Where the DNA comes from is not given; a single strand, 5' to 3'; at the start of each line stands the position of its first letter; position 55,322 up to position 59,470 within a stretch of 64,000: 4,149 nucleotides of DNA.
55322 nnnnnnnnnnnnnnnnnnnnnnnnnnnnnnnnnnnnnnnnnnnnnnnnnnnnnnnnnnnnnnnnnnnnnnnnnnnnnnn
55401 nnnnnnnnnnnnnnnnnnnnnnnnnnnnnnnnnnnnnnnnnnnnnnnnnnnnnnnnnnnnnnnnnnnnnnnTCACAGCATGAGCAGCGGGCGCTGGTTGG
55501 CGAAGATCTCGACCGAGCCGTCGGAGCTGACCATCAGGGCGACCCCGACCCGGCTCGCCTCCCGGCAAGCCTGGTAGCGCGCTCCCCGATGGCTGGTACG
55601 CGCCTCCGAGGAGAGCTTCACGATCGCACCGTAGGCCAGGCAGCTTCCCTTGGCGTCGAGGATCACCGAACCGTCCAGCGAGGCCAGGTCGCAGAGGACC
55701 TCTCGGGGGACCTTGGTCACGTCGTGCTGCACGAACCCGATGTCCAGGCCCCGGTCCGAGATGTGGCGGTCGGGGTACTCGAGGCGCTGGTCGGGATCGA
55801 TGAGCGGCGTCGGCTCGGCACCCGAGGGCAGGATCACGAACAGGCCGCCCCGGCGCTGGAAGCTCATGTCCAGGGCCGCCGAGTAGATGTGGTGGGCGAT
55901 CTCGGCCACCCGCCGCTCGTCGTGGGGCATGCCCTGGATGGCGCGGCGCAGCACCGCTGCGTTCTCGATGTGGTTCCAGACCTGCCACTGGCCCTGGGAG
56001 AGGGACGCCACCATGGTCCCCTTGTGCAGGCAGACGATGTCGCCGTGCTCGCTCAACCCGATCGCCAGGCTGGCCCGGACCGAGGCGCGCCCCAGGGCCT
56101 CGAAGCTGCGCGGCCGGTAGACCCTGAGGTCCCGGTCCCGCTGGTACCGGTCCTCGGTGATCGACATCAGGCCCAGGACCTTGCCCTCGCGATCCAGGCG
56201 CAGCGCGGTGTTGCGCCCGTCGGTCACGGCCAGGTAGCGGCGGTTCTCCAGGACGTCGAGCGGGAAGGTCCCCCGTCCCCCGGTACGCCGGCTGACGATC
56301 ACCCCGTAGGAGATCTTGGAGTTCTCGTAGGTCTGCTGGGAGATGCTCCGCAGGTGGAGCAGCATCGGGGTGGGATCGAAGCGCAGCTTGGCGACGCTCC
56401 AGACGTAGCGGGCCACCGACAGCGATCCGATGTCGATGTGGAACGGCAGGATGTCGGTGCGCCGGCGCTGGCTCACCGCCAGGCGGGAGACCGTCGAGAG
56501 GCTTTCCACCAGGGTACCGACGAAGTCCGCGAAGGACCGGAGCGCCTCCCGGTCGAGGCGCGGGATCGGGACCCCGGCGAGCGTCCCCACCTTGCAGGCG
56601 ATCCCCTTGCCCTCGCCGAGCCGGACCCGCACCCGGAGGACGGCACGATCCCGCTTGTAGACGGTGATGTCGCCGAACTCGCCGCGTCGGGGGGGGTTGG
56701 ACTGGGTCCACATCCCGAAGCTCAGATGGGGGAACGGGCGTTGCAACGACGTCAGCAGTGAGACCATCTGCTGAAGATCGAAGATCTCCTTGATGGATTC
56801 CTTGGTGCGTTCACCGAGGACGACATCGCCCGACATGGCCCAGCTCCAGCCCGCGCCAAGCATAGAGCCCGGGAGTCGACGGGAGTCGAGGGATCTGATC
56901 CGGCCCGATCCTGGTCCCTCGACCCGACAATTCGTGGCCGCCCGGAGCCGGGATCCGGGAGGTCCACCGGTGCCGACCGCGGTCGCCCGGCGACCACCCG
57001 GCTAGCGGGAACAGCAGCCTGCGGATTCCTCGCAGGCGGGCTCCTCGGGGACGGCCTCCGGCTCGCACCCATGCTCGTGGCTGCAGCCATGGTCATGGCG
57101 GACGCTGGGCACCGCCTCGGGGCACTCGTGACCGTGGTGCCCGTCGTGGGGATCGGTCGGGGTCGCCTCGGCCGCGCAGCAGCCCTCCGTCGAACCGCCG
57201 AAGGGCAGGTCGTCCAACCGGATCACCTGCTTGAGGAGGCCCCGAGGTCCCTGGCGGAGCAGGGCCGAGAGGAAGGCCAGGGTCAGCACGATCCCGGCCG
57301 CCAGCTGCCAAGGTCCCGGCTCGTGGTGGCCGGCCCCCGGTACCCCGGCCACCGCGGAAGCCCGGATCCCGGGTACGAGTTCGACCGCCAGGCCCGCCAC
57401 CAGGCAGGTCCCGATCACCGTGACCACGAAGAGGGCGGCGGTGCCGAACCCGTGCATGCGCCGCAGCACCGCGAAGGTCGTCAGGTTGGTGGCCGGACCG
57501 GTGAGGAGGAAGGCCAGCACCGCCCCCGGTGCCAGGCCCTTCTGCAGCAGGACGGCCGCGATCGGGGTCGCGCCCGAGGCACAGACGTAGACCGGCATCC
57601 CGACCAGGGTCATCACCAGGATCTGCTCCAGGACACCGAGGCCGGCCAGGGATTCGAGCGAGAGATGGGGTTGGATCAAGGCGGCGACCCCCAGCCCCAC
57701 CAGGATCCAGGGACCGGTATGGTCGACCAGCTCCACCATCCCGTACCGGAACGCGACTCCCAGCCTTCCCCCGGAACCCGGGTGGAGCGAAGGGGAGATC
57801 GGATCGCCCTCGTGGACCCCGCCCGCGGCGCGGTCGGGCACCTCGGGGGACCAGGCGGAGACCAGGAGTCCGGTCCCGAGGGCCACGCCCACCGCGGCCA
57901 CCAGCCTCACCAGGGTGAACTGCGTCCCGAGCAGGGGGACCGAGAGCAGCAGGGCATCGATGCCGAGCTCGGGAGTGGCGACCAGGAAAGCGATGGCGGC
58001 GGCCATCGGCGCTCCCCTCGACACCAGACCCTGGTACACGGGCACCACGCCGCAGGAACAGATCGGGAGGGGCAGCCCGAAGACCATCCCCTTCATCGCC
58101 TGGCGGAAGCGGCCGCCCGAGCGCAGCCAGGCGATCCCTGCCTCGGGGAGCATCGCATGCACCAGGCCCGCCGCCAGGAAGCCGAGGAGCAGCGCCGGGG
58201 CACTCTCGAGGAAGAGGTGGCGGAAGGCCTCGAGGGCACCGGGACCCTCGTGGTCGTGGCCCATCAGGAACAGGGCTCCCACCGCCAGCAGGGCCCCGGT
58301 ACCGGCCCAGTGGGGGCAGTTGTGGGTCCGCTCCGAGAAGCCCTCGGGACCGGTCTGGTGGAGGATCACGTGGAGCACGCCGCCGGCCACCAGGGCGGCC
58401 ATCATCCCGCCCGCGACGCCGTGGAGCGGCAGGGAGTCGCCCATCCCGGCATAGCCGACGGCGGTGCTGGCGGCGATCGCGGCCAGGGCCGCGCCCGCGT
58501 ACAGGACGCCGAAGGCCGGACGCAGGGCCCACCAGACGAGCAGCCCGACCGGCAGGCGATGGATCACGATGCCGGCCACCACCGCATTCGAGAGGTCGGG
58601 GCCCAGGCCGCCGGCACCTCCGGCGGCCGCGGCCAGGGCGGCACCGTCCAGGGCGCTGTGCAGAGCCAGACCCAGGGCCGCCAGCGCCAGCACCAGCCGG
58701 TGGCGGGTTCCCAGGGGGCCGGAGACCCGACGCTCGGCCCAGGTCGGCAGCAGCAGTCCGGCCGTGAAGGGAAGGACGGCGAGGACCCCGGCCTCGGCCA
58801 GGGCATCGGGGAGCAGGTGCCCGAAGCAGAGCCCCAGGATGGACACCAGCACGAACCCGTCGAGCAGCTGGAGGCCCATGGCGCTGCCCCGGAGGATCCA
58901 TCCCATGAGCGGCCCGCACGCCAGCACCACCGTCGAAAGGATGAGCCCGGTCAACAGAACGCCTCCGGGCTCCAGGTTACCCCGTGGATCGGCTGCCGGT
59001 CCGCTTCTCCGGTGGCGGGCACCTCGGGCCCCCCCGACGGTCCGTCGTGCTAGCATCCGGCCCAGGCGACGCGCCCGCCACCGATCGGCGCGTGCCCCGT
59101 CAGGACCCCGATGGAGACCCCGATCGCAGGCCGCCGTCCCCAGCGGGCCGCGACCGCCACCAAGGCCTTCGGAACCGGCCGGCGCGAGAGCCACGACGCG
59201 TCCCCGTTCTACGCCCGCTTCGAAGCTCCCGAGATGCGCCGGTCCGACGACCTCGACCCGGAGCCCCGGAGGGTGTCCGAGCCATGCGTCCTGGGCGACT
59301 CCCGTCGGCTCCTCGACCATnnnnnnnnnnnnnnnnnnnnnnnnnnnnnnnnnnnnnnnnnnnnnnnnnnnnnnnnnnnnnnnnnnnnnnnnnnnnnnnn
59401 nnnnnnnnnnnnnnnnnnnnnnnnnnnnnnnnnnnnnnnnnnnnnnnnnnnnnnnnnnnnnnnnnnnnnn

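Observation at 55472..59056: Degenerate diadenylate-cyclase (DAC) fold protein downstream of a His/Cys-tailed metal permease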

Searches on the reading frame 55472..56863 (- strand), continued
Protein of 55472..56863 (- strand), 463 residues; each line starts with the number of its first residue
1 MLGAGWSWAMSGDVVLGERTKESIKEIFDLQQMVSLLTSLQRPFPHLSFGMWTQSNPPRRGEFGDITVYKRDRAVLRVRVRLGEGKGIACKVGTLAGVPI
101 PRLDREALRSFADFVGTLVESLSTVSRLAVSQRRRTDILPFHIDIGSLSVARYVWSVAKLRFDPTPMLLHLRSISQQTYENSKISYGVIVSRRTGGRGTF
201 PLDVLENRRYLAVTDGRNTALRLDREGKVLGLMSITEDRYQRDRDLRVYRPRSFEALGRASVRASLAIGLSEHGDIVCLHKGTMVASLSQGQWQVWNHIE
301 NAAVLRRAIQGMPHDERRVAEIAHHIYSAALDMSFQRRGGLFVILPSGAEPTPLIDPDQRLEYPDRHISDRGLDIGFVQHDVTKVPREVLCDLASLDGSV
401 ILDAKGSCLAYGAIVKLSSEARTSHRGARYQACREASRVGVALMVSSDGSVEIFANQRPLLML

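Call 101: search_protein_families(library=pfam, alignment_id=A8, max_evalue=0.00001)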
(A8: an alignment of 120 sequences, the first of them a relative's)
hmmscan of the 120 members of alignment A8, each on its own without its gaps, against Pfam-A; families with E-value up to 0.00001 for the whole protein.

A. member 1, L048:4539-8183:+ (1215 aa): 0 families

B. families by the number of members that match (of 120 scanned): 134 families (the first 25 are shown)
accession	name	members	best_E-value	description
PF03109.22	ABC1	2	8.3e-75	ABC1 atypical kinase-like domain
PF07724.20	AAA_2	2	9.1e-27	AAA domain (Cdc48 subfamily)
PF13649.12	Methyltransf_25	2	7.7e-24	Methyltransferase domain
PF13847.12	Methyltransf_31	2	2.9e-19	Methyltransferase domain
PF01966.28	HD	2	3e-17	HD domain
PF03135.19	CagE_TrbE_VirB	2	3.4e-12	CagE, TrbE, VirB family, component of type IV transporter system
PF13489.12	Methyltransf_23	2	4e-10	Methyltransferase domain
PF00004.35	AAA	2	1.1e-07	ATPase family associated with various cellular activities (AAA)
PF01935.23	DUF87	2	2.7e-06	Helicase HerA, central domain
PF02554.20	CstA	1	4.1e-211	Carbon starvation protein CstA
PF22654.1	DUF7008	1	1.2e-142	Domain of unknown function (DUF7008)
PF06202.20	GDE_C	1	5.5e-128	Amylo-alpha-1,6-glucosidase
PF00916.26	Sulfate_transp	1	3e-99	Sulfate permease family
PF05690.20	ThiG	1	8e-97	Thiazole biosynthesis protein ThiG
PF00923.25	TAL_FSA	1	2.3e-88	Transaldolase/Fructose-6-phosphate aldolase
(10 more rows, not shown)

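Call 110: find_related_loci(query=A7, collection=viral_contigs, flank=5000)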
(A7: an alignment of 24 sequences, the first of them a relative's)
Query A7 (456 aa) in viral_contigs; peptide patterns used: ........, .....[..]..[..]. (x = any residue, [..] = any of these).
24 stretches matched a pattern, but none encodes a relative of the query by tblastn (E <= 1e-3).

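Call 111: find_related_loci(query=A1, collection=viral_contigs, flank=5000)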
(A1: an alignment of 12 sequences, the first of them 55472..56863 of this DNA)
Query A1 (463 aa) in viral_contigs; peptide patterns used: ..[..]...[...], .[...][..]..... (x = any residue, [..] = any of these).
31 stretches matched a pattern, but none encodes a relative of the query by tblastn (E <= 1e-3).

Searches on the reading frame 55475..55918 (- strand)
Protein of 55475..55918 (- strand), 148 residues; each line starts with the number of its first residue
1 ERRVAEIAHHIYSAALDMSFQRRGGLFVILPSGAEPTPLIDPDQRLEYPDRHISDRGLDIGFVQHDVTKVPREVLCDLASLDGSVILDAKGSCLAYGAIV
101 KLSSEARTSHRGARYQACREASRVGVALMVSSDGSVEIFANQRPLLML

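Call 54: search_solved_structures(query=A4, max_evalue=0.01, show_alignments=4)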
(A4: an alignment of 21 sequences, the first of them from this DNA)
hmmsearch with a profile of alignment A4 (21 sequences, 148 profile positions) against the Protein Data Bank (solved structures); distinct sequences matched with E-value up to 0.01: 2.
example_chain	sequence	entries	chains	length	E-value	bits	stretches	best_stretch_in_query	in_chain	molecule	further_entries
2fb5_A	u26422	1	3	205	0.00018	24.4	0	82-124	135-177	hypothetical Membrane Spanning Protein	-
8ofo_AAA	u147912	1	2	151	0.0096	18.8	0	82-138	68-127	Diadenylate cyclase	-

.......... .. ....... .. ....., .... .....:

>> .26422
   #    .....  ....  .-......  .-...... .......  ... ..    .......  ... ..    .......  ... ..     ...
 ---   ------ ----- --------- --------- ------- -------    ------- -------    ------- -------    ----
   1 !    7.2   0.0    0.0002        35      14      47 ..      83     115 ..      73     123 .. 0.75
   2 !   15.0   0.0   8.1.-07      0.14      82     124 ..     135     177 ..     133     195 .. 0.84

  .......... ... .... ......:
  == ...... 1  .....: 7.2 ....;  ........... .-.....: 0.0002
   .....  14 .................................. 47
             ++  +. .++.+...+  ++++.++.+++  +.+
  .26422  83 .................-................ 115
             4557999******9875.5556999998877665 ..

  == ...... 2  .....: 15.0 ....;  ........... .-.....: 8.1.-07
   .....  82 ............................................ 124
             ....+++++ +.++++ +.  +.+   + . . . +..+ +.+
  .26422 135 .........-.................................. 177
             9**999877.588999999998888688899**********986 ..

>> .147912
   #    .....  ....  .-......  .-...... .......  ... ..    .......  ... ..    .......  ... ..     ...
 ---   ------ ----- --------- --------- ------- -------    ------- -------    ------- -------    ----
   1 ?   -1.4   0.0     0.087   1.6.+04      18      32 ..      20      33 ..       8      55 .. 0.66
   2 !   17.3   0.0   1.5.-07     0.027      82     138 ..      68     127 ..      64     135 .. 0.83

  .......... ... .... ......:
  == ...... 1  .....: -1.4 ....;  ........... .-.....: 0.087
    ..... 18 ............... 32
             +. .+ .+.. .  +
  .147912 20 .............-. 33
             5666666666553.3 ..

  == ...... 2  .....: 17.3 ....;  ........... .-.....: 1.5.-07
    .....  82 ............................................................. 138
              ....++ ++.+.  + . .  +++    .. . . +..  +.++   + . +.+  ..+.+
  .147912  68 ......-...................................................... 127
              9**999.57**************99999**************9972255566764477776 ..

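Call 103: find_homologous_proteins(query=window:55475-55918:-, max_evalue=0.001)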
Query window:55475-55918:-: 23 candidates shared short words with the query, none scored E <= 0.001.

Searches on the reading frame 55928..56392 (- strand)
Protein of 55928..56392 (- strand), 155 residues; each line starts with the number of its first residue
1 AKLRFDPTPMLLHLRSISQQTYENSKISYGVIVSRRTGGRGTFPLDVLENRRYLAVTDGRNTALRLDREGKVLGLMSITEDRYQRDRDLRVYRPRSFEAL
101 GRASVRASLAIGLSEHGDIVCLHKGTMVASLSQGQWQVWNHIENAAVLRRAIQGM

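Call 56: search_solved_structures(query=A5, max_evalue=10, show_alignments=3)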
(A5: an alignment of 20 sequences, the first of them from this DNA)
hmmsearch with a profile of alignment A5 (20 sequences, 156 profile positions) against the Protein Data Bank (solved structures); distinct sequences matched with E-value up to 10: 3.
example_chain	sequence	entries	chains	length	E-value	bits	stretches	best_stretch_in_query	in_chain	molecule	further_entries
2jjn_A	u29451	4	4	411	1.2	11.9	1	124-152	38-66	CYTOCHROME P450 113A1 | ERYTHROMYCIN B/D C-12 HYDROXYLASE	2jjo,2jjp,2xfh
3zkp_A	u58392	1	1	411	1.2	11.9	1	124-152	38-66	ERYTHROMYCIN C-12 HYDROXYLASE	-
2wio_A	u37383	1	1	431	1.3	11.8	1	124-152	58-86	ERYTHROMYCIN B/D C-12 HYDROXYLASE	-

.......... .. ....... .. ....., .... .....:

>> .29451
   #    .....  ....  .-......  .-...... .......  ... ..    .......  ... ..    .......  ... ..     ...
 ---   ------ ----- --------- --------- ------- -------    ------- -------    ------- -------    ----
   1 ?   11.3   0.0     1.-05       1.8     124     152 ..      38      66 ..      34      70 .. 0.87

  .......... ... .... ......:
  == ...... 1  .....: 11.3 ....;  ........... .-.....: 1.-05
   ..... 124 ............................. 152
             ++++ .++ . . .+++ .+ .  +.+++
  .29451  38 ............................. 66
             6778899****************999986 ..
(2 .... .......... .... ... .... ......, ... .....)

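Call 66: predict_structure(alignment_id=A5)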
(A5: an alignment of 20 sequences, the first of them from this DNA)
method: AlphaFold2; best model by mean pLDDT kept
length: 155 residues; sequences in the alignment: 20
mean_pLDDT: 88.6   pTM: 0.82
mean pLDDT of the five models: 88.6, 87.8, 87.7, 87.7, 86.1
residues with pLDDT >= 90: 102; 70-90: 43; 50-70: 10; < 50: 0
segments of 3 or more residues with pLDDT < 50: none
pLDDT, mean of each block of 10 residues (from residue 1): 92 92 86 94 83 87 95 89 60 90 92 96 94 92 85 89
secondary structure, 60 per line:
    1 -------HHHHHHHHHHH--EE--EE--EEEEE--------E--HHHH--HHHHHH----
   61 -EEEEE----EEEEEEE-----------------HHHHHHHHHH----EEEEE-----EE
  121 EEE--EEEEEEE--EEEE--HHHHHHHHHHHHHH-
elements in order: H8-18 E29-33 H45-48 H51-56 E62-66 E71-77 H95-104 E109-113 E119-123 E126-132 E135-138 H141-154

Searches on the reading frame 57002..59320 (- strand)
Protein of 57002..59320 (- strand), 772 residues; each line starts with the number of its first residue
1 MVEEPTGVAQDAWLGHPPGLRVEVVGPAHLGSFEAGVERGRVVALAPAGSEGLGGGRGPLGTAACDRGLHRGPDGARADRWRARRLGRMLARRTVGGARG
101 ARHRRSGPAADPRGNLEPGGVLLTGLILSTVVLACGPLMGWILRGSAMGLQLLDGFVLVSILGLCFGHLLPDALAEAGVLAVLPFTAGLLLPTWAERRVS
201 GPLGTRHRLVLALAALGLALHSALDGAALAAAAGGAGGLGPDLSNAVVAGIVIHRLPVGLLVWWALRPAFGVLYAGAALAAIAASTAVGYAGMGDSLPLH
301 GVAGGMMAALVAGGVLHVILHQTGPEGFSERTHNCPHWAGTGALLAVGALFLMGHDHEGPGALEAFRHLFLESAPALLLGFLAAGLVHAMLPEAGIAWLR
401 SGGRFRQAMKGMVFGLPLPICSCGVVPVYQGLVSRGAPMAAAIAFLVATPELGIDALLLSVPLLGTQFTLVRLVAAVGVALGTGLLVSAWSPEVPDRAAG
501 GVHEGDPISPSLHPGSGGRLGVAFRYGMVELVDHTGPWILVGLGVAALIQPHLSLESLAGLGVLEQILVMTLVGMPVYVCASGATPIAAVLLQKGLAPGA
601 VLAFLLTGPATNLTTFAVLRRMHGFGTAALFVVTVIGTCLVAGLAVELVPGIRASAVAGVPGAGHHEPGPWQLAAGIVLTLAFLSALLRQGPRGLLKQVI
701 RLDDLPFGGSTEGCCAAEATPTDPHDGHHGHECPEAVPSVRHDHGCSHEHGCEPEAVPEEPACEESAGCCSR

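Call 3: search_protein_families(library=pfam, proteins=[window:57002-59320:-], max_evalue=1)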
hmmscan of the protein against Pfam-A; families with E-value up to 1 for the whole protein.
window:57002-59320:- (772 aa): 2 families
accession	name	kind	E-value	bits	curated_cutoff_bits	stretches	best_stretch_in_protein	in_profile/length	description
PF03773.19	ArsP_1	-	5.5e-42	144.4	32.3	1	362-647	5-293/294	Predicted permease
PF11511.13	RhodobacterPufX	-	0.11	12.6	25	0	607-643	10-44/67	Intrinsic membrane protein PufX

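Call 4: search_protein_families(library=ncbifam, proteins=[window:57002-59320:-], max_evalue=1)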
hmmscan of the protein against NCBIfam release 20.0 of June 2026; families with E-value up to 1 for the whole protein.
window:57002-59320:- (772 aa): 2 families
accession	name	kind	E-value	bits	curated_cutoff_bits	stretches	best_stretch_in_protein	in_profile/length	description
NF033936.1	CuZnOut_SO0444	equivalog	5.9e-66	223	300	2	519-683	181-347/351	SO_0444 family Cu/Zn efflux transporter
NF040736.1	efflux_SaoE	equivalog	6.1e-29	101.4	325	1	372-645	17-293/352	efflux transporter SaoE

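Call 5: search_protein_families(library=padloc, proteins=[window:57002-59320:-], max_evalue=1)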
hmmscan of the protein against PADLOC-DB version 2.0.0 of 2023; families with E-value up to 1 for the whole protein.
window:57002-59320:- (772 aa): 0 families
